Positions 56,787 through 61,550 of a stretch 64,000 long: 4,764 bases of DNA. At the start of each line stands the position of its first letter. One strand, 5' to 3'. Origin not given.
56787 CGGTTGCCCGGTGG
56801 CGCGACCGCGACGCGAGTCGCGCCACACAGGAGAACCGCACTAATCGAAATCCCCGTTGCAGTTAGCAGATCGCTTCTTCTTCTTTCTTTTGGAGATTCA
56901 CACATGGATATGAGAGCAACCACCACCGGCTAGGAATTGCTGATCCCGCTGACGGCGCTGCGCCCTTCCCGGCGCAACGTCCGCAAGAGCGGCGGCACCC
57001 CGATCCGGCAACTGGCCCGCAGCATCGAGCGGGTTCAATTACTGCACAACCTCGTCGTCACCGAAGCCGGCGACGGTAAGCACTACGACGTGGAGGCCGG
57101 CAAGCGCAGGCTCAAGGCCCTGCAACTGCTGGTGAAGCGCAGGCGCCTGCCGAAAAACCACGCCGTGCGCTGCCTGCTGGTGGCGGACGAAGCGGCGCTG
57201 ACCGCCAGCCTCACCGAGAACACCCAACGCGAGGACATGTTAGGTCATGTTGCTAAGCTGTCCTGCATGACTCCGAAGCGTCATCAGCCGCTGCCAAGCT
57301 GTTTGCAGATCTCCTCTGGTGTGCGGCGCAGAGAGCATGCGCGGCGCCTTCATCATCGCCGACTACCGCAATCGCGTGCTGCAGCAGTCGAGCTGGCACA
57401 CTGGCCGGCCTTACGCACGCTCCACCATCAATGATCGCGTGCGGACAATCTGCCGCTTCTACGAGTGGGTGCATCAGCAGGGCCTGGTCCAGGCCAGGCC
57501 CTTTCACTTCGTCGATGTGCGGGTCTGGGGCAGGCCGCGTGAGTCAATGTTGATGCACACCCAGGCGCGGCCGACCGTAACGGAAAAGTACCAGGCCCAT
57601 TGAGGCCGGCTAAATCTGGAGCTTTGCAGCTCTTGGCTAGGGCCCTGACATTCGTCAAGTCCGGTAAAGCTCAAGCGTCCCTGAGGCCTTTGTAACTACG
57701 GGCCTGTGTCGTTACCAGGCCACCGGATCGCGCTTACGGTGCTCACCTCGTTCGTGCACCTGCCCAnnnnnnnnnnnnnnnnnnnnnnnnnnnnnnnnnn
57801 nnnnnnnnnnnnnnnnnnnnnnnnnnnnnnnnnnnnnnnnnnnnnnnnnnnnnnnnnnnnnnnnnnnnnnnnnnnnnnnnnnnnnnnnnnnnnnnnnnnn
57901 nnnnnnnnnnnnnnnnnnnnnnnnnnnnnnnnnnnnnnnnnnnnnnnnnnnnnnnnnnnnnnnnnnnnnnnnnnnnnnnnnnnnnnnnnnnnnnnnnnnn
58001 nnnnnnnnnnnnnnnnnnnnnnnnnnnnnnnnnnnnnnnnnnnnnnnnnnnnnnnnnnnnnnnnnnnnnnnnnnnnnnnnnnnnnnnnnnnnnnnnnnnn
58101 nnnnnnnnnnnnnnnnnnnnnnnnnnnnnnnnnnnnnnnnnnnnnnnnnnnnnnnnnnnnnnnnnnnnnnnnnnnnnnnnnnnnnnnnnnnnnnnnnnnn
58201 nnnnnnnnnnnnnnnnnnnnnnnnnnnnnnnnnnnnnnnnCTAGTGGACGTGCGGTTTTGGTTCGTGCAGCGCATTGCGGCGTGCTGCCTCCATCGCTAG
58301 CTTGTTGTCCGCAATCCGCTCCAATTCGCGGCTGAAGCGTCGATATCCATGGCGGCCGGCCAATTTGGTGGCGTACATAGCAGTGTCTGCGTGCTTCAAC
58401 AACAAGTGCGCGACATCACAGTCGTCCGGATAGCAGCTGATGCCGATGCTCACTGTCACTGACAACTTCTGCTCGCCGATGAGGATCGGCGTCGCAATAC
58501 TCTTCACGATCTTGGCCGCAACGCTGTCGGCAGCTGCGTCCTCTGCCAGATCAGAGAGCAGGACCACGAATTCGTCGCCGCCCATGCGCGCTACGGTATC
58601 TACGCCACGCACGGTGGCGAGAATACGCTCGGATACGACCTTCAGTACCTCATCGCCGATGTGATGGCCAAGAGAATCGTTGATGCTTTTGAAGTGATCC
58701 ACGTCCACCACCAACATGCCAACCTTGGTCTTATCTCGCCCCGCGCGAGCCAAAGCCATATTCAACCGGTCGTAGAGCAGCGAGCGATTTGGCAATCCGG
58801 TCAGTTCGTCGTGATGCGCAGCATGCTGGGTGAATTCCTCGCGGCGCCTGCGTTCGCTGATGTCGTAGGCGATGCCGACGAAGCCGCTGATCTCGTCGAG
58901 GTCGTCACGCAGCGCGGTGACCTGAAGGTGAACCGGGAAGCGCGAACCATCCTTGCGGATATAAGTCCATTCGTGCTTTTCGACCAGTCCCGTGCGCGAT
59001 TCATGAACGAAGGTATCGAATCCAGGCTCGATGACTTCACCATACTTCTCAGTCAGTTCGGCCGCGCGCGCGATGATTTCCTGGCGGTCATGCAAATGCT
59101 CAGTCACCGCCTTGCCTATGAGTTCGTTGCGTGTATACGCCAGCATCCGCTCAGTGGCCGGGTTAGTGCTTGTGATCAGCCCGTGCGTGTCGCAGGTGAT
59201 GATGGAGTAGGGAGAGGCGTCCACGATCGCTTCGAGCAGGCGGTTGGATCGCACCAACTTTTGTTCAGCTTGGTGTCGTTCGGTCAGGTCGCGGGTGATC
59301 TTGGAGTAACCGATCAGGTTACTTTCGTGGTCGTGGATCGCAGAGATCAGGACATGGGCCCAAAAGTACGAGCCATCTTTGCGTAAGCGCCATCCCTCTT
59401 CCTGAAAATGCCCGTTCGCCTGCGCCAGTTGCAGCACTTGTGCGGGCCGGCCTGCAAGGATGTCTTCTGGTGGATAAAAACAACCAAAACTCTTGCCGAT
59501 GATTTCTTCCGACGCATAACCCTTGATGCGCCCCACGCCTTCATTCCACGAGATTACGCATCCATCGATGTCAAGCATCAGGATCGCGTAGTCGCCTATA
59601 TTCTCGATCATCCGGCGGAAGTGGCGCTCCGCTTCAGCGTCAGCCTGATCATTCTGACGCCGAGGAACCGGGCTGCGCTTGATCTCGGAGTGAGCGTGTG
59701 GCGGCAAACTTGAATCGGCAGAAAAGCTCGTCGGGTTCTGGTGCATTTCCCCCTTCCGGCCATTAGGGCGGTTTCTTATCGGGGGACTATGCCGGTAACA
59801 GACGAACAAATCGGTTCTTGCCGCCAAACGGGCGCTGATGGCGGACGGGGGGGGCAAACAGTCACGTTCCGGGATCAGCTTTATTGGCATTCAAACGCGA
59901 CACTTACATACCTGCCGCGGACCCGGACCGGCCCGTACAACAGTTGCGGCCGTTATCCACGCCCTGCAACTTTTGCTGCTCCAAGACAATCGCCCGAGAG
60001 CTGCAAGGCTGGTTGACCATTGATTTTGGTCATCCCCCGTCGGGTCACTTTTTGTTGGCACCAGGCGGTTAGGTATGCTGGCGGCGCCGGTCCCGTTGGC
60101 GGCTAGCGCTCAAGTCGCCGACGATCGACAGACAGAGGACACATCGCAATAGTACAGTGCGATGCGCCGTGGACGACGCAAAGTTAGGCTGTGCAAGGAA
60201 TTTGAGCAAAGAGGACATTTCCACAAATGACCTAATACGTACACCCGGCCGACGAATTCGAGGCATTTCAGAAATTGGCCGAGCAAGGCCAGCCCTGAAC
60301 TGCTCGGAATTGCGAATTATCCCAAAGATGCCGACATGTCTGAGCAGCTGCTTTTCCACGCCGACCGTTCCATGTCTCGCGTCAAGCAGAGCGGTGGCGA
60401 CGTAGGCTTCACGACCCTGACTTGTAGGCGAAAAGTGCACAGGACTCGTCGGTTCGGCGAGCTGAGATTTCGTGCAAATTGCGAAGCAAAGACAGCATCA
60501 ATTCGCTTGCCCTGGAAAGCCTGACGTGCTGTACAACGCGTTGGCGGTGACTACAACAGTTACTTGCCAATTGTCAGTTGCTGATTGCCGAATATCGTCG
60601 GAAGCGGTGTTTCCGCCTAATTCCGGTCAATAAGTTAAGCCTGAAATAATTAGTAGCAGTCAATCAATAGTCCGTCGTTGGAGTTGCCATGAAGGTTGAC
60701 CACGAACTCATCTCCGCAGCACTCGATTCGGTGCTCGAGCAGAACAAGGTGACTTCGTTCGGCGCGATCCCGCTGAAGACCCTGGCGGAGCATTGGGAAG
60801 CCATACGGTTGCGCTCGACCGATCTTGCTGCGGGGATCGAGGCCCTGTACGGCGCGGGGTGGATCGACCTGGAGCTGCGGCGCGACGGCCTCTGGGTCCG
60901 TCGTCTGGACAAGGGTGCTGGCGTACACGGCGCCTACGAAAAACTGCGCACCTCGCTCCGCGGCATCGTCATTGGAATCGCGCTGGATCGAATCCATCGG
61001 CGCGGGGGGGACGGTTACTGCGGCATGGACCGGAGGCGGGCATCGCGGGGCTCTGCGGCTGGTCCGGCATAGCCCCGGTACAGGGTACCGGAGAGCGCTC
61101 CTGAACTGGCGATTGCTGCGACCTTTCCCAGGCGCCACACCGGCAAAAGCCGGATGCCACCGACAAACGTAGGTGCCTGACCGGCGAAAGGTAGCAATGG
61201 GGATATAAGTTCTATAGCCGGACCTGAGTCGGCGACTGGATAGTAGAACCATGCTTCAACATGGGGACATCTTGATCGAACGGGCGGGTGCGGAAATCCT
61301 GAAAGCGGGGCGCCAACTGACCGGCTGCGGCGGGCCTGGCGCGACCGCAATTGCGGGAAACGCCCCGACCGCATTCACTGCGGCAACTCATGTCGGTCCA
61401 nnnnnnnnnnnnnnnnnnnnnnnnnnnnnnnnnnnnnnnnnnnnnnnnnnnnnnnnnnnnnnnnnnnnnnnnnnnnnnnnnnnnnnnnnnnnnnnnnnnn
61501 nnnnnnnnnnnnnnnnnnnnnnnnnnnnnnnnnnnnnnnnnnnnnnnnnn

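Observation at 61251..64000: Amino-acid permease fused to HAMP-PAS-GGDEF: a transporter-sensor for c-di-GMP signalling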

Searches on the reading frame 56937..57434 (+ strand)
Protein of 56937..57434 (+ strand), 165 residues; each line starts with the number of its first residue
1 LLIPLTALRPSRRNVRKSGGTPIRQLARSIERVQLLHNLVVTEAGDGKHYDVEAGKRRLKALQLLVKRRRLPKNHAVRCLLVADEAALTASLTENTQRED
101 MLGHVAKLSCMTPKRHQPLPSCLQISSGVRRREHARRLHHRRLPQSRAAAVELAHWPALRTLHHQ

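Call 19: search_protein_families(library=pfam, proteins=[window:56937-57434:+], max_evalue=0.001)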
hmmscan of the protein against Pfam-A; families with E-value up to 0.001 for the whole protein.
window:56937-57434:+ (165 aa): 1 family
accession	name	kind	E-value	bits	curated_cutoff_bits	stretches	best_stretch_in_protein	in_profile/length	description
PF02195.25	ParB_N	-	4.1e-05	24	26.3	1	3-97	6-95/95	ParB N-terminal domain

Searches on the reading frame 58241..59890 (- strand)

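Call 19: search_protein_families(library=pfam, proteins=[window:58241-59890:-], max_evalue=0.001)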
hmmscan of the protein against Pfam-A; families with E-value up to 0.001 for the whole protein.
window:58241-59890:- (549 aa): 6 families
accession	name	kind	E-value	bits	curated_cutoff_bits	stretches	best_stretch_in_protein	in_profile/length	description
PF00990.26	GGDEF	-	4.2e-48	163.6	23.8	1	358-513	1-159/161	Diguanylate cyclase, GGDEF domain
PF13426.13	PAS_9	-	1.8e-31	108.9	27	2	228-346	2-103/103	PAS domain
PF00989.32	PAS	-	6.7e-30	103.8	22.6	2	90-201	2-112/113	PAS fold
PF08448.16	PAS_4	-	1.2e-19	70.9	23.1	2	223-349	1-110/110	PAS fold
PF08447.18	PAS_3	-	4.5e-15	56.1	25.6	1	112-197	1-87/89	PAS fold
PF13188.13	PAS_8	-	4.9e-10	39.4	21.8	0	218-269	2-54/65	PAS domain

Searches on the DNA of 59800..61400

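Call 64: search_rna_families(source=window, start=59800, end=61400, threshold=evalue, max_evalue=1)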
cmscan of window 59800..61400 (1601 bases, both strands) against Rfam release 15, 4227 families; matches with E-value up to 1: 0.
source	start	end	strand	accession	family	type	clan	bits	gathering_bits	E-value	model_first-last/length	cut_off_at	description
